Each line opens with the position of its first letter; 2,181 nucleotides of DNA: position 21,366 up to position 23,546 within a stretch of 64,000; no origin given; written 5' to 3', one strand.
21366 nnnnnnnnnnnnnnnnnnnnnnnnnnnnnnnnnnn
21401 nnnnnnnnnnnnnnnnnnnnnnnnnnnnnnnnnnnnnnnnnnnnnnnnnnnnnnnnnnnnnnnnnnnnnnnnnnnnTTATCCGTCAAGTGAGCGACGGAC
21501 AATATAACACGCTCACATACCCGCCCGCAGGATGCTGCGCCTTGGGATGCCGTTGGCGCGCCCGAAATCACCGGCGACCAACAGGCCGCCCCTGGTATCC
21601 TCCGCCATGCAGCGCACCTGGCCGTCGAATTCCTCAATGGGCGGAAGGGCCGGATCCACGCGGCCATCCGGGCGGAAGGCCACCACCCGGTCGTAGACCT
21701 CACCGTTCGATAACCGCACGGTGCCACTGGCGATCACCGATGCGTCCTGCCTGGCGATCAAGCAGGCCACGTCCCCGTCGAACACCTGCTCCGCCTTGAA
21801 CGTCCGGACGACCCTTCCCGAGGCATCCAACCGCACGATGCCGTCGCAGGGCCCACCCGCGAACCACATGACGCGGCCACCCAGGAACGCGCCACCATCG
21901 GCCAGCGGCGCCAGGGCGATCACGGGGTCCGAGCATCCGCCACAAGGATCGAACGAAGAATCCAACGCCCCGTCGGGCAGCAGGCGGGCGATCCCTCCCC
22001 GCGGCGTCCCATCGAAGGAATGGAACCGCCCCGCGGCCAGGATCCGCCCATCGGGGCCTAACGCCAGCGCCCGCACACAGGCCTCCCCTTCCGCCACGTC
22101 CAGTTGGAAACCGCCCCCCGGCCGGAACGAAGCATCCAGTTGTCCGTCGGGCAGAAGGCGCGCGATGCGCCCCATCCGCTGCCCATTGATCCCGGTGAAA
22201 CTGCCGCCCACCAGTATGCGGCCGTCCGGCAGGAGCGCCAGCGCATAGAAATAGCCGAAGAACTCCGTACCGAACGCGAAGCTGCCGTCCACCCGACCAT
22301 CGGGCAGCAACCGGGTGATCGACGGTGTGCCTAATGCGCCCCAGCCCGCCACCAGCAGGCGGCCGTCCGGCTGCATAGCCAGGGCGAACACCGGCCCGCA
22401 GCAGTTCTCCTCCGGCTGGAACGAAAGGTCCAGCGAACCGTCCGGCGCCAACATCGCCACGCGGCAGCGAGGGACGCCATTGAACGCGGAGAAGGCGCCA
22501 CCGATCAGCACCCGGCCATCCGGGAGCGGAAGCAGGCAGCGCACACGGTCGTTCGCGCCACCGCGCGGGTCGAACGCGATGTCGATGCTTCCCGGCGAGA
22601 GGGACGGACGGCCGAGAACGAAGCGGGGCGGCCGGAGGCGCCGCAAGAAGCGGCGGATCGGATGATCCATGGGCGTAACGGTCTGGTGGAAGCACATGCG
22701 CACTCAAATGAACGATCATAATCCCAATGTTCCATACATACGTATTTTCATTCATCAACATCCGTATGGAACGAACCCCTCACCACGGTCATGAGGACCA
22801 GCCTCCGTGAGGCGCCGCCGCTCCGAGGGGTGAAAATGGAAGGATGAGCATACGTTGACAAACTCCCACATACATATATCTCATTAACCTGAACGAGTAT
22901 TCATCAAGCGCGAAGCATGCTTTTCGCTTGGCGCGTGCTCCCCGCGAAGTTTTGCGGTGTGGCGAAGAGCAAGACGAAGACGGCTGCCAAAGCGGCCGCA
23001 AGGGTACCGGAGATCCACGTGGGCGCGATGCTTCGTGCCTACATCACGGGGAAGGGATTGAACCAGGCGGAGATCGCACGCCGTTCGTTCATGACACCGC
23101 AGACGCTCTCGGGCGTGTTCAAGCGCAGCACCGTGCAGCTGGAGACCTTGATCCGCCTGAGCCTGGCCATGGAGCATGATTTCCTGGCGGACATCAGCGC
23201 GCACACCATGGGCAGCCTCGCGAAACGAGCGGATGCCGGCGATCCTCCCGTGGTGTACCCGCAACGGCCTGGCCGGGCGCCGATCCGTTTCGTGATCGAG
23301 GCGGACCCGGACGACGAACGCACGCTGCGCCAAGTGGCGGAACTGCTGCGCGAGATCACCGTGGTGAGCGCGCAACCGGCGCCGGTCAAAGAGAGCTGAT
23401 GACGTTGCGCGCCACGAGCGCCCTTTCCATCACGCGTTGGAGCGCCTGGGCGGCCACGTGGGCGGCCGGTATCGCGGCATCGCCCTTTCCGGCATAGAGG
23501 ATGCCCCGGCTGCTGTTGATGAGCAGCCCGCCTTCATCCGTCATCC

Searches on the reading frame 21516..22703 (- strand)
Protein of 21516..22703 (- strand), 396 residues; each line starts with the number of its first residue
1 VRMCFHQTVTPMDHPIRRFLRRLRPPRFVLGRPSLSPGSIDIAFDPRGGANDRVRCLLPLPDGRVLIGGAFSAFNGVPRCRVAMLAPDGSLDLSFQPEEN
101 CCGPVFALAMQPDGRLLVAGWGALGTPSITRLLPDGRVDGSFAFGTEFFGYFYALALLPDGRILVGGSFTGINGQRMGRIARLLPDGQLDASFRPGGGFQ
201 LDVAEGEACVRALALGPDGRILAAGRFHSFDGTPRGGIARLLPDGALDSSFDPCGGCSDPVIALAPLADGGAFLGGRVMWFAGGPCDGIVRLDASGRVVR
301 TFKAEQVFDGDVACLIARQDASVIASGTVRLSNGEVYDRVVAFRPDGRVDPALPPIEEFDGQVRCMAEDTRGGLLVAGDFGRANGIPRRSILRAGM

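Call 29: search_protein_families(library=pfam, max_evalue=0.001, proteins=[window:21516-22703:-])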
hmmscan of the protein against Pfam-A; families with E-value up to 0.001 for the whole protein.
window:21516-22703:- (396 aa): 3 families
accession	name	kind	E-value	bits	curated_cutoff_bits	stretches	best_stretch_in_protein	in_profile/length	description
PF17164.10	DUF5122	-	2.2e-48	162.6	27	4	159-193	2-36/36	Domain of unknown function (DUF5122) beta-propeller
PF00400.38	WD40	-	5e-09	36.7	27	0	208-233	12-34/39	WD domain, G-beta repeat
PF07494.17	Reg_prop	-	3e-08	33.3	20.4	0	49-69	2-22/24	Two component regulator propeller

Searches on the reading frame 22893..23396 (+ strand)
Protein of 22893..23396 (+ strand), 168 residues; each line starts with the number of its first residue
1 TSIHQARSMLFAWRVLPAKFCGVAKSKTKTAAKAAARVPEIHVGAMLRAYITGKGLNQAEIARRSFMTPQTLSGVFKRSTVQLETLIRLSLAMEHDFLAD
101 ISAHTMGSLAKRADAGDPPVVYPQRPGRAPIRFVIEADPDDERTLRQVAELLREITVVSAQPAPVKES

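Call 46: search_protein_families(library=pfam, max_evalue=0.001, proteins=[window:22893-23396:+])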
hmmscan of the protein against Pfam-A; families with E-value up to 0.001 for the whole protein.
window:22893-23396:+ (168 aa): 1 family
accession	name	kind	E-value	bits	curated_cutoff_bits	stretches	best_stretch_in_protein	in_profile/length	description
PF01381.28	HTH_3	-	0.00053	20.4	23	0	47-92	1-47/55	Helix-turn-helix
